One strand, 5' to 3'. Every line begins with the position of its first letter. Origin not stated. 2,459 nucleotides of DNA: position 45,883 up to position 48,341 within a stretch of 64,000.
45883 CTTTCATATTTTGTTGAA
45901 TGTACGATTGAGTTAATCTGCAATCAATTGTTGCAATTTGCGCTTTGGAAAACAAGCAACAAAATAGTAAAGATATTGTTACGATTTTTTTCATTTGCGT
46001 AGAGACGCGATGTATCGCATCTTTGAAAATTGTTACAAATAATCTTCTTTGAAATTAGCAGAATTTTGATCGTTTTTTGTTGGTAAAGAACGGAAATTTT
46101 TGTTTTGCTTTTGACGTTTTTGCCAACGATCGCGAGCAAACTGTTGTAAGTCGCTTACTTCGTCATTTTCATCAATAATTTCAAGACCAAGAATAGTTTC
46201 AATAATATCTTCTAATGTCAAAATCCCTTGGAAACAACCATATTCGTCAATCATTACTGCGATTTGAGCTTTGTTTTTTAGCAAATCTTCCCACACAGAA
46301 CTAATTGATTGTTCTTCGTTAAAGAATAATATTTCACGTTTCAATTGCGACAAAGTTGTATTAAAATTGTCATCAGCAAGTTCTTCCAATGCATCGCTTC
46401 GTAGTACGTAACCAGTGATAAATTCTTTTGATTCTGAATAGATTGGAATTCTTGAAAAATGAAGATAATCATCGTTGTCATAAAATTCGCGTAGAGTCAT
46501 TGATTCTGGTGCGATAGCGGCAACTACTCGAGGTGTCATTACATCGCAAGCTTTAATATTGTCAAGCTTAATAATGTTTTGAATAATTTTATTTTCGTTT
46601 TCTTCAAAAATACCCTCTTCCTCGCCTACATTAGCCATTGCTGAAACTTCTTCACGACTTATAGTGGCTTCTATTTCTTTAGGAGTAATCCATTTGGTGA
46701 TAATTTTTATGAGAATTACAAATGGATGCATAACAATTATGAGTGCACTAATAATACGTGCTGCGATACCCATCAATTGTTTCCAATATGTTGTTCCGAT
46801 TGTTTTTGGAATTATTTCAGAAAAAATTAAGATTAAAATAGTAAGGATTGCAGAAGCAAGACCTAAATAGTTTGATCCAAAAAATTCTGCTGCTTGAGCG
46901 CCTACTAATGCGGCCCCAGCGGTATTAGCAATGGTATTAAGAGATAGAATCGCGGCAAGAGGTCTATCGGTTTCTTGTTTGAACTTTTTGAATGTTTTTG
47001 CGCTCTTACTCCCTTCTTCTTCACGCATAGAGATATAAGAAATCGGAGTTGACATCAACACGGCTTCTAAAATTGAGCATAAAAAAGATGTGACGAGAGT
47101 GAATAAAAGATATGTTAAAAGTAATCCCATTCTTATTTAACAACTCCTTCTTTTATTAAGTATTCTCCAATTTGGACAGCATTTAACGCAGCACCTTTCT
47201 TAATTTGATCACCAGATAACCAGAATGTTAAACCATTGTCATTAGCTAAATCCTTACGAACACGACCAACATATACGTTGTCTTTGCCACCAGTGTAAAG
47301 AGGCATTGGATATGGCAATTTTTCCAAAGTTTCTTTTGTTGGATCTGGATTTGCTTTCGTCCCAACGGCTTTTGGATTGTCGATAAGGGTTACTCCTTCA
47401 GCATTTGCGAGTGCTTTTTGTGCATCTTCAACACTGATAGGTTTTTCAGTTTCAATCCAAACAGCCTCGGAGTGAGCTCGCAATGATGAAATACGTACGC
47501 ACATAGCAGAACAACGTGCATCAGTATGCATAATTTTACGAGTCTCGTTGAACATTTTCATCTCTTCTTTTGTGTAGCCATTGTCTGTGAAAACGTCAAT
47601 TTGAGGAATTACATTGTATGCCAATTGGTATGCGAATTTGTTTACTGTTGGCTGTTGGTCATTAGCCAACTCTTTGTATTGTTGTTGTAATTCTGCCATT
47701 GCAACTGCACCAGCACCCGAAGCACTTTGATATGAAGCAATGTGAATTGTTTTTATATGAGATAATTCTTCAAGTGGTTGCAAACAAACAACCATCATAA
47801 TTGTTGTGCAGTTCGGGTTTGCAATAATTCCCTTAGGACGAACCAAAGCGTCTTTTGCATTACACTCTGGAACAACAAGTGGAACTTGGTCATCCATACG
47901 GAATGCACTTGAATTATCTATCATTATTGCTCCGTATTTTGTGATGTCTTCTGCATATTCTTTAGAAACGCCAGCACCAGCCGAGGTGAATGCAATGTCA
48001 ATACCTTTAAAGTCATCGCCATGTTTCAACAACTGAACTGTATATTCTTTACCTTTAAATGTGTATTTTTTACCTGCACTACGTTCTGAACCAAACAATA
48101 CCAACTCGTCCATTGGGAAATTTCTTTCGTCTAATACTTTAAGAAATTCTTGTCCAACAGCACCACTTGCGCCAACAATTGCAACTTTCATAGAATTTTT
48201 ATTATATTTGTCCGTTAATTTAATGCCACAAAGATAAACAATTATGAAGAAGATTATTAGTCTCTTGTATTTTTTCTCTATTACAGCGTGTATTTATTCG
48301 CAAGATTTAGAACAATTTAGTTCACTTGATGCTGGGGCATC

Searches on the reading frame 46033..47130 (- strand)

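Call 42: search_protein_families(library=ncbifam, proteins=[window:46033-47130:-], max_evalue=0.01)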
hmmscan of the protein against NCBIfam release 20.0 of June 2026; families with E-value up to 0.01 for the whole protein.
window:46033-47130:- (365 aa): 6 families
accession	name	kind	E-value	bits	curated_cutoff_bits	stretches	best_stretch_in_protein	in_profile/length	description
TIGR03520.1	GldE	subfamily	3.8e-38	131.6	376.05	1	10-325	3-321/408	gliding motility-associated protein GldE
NF008604.1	PRK11573.1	equivalog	1.6e-25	89.9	475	1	5-315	10-327/428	hypothetical protein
NF052568.1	PolamExpPaeASal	equivalog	1.3e-19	70.4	500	1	11-324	11-343/424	polyamine export protein PaeA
NF011675.0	PRK15094.1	equivalog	4e-18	65.8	379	1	158-340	33-216/292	CNNM family magnesium/cobalt transport protein CorC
NF011440.0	PRK14869.1-2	equivalog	0.00057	18.6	746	1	254-314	63-124/541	putative manganese-dependent inorganic diphosphatase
NF041630.1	CBS_CbpB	equivalog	0.0092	15.9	125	0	289-322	44-76/143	cyclic-di-AMP-binding protein CbpB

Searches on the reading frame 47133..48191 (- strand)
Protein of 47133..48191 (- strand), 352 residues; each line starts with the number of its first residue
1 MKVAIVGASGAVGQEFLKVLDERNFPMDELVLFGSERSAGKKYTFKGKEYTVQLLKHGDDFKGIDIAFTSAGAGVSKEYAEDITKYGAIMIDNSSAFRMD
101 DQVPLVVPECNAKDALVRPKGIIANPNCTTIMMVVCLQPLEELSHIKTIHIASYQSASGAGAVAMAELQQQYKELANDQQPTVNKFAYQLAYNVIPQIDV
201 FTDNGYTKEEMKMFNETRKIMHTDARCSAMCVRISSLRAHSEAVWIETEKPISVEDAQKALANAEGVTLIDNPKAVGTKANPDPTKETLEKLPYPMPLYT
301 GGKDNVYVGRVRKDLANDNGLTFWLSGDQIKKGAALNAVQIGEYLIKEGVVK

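Call 42: search_protein_families(library=ncbifam, proteins=[window:47133-48191:-], max_evalue=0.01)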
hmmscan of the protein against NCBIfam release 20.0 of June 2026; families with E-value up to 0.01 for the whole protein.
window:47133-48191:- (352 aa): 14 families
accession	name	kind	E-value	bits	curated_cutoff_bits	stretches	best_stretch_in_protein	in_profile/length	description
NF011456.0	PRK14874.1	equivalog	4.6e-128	427.1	223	1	1-349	5-344/346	aspartate-semialdehyde dehydrogenase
TIGR01296.1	asd_B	equivalog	4.2e-125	417.3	324.2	1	2-348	1-339/339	aspartate-semialdehyde dehydrogenase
NF005229.0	PRK06728.1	equivalog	3.9e-90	302.2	628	1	2-351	7-347/347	aspartate-semialdehyde dehydrogenase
NF004224.0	PRK05671.1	equivalog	1.7e-63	215.1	284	1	2-348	6-334/336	aspartate-semialdehyde dehydrogenase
NF005957.0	PRK08040.1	equivalog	5.2e-57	193.8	273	1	2-349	6-334/336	aspartate-semialdehyde dehydrogenase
NF006416.0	PRK08664.1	subfamily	8.3e-44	150.2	232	2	1-165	4-186/350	aspartate-semialdehyde dehydrogenase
NF005144.0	PRK06598.1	subfamily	1.4e-39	136.3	198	2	175-335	207-357/369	aspartate-semialdehyde dehydrogenase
TIGR00978.1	asd_EA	equivalog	2e-38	132.3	301.2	2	1-164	1-183/342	aspartate-semialdehyde dehydrogenase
TIGR01745.1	asd_gamma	equivalog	1.9e-32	112.6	402.9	2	181-336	212-356/366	aspartate-semialdehyde dehydrogenase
TIGR01850.1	argC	equivalog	2.5e-15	56.5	233.6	1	1-175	1-196/345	N-acetyl-gamma-glutamyl-phosphate reductase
NF005368.0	PRK06901.1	equivalog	3.1e-07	29.9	437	1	71-197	73-198/323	oxidoreductase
TIGR01851.1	argC_other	equivalog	8.4e-07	28.6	229.85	1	65-199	51-187/310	N-acetyl-gamma-glutamyl-phosphate reductase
NF006157.0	PRK08300.1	subfamily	1.8e-06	27.5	166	1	1-164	6-166/303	acetaldehyde dehydrogenase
TIGR03215.1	ac_ald_DH_ac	equivalog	9.3e-05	21.9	282.25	1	1-159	2-157/285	acetaldehyde dehydrogenase (acetylating)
